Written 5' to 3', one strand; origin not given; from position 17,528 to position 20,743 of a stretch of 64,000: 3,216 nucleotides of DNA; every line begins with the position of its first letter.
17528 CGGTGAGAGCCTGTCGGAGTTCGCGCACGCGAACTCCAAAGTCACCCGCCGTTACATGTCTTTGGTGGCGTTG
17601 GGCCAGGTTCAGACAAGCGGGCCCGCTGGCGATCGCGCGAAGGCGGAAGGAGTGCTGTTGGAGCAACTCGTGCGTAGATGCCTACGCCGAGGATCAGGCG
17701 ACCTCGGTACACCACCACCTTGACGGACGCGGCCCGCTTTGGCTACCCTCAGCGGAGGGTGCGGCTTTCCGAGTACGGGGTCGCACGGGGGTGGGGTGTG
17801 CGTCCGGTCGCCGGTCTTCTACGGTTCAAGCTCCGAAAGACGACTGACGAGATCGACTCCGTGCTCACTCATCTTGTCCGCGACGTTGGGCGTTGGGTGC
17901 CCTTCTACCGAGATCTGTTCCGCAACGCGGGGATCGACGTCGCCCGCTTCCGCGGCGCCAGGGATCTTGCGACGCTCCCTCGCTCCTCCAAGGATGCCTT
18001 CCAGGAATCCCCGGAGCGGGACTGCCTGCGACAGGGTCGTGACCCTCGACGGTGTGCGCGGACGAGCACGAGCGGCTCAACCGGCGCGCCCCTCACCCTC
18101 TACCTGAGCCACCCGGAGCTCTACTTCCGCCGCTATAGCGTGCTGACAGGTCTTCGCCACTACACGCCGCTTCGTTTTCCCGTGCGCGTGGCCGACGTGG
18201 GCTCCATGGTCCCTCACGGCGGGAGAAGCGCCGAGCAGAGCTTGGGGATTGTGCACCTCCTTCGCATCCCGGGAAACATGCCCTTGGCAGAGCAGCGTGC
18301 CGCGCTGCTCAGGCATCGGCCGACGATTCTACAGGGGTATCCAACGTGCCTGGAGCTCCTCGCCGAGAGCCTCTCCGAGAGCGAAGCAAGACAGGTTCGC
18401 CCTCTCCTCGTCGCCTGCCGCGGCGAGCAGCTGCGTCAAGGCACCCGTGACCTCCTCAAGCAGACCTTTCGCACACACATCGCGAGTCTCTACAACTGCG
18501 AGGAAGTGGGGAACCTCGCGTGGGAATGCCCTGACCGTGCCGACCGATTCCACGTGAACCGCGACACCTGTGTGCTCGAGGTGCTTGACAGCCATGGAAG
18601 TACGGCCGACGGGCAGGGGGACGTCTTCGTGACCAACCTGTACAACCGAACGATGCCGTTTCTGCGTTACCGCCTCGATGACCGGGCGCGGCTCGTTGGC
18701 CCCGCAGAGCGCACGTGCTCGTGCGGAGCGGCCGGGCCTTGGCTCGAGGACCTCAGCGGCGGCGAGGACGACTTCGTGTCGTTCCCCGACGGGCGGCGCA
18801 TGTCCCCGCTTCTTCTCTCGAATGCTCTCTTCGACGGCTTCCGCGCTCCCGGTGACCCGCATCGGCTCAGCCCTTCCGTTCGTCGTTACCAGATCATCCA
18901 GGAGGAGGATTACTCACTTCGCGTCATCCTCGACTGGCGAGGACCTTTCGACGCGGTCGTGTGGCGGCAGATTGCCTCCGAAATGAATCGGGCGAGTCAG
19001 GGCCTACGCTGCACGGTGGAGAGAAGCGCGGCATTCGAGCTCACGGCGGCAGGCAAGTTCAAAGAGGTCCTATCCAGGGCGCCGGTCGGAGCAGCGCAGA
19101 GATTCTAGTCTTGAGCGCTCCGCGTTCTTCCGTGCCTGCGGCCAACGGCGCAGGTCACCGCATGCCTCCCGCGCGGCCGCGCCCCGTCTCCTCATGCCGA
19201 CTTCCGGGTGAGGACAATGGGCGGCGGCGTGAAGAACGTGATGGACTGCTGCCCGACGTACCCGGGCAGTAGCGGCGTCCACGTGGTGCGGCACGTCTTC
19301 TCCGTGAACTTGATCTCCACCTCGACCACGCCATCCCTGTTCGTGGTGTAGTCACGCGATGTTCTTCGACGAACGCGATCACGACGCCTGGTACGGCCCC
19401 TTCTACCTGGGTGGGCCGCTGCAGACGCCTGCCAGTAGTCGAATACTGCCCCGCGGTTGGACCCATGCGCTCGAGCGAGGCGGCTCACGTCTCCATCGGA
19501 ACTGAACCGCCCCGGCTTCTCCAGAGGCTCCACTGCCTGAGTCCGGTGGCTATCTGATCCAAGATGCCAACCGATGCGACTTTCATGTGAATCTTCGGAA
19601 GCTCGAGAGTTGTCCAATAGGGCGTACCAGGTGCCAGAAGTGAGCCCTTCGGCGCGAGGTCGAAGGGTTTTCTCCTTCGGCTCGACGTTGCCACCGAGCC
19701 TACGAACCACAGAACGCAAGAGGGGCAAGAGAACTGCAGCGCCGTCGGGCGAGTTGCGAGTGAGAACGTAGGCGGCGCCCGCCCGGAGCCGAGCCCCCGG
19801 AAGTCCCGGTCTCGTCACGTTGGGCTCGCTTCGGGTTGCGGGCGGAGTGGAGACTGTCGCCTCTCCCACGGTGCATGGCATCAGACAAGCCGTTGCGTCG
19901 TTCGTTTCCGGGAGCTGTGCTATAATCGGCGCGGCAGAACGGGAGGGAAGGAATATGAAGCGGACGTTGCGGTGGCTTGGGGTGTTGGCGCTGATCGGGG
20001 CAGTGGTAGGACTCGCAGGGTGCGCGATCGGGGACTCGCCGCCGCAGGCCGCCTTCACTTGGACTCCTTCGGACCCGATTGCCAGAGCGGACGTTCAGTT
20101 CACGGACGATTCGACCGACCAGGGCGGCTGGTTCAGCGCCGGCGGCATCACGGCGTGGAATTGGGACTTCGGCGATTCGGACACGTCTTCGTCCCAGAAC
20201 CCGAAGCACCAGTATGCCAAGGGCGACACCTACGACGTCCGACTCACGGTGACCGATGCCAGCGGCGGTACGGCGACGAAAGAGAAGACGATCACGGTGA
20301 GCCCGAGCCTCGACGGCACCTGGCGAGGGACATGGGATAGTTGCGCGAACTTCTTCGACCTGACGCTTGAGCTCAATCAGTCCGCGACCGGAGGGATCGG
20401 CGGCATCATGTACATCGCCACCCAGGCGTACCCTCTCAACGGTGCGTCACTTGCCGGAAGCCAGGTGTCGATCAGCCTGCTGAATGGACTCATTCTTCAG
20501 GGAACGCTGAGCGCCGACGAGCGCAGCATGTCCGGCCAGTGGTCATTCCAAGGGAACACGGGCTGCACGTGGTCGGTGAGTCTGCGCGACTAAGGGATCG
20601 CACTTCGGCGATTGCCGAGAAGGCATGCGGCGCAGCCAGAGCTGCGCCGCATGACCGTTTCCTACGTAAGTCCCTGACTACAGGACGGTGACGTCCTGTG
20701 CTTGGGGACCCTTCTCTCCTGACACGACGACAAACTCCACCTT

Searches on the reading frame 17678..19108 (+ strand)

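Call 28: search_protein_families(library=pfam, proteins=[window:17678-19108:+], max_evalue=0.01)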
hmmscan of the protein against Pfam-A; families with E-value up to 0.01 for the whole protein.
window:17678-19108:+ (476 aa): 1 family
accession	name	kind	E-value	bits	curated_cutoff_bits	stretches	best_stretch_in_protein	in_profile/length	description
PF00501.34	AMP-binding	-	0.00032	20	29.9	1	131-280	170-327/384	AMP-binding enzyme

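Call 29: search_protein_families(library=ncbifam, proteins=[window:17678-19108:+], max_evalue=0.01)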
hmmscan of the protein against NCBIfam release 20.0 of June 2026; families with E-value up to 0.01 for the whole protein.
window:17678-19108:+ (476 aa): 8 families
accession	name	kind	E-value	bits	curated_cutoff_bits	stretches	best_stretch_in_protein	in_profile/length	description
NF045666.1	DVU1553_fam_AMP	equivalog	2.4e-20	72.9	300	1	63-358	31-326/331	DVU_1553 family AMP-dependent CoA ligase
NF053551.1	FlxY_rubin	equivalog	3e-14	52.6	520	2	246-368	202-328/424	flexirubin biosynthesis putative acyl-CoA ligase FlxY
NF041217.1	BagE_FevW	exception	2e-13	50.1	800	1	240-352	194-301/424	bagremycin/ferroverdin synthetase BagE/FevW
TIGR02304.1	aden_form_hyp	equivalog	1.9e-12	46.9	251.9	1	205-374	178-337/430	F390 synthetase-related protein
NF041878.1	paak_haloarch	equivalog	3.2e-12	45.8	700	2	269-367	229-329/427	phenylacetate--CoA ligase PaaK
TIGR02155.1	PA_CoA_ligase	equivalog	1.3e-09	37.2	646.3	1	204-347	156-307/422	phenylacetate--CoA ligase PaaK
TIGR01733.1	AA-adenyl-dom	subfamily_domain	0.0021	16.9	317.4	0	128-274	125-270/409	amino acid adenylation domain-containing protein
TIGR03335.1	F390_ftsA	equivalog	0.0063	15.3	458.7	0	63-147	22-110/445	coenzyme F390 synthetase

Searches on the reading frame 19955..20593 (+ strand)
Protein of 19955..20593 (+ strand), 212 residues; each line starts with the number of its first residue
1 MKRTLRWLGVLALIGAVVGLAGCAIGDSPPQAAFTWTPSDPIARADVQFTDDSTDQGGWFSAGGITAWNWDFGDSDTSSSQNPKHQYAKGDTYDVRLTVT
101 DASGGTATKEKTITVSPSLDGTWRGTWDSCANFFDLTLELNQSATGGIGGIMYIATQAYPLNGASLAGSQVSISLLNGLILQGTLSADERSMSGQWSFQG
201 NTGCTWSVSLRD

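Call 28: search_protein_families(library=pfam, proteins=[window:19955-20593:+], max_evalue=0.01)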
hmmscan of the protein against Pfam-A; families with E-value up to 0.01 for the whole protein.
window:19955-20593:+ (212 aa): 2 families
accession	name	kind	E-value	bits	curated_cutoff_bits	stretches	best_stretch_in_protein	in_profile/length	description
PF18911.6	PKD_4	-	6.8e-14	52.1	27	1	44-115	17-85/85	PKD domain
PF00801.26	PKD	-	7.3e-08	32.7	23.5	1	46-109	16-75/80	PKD domain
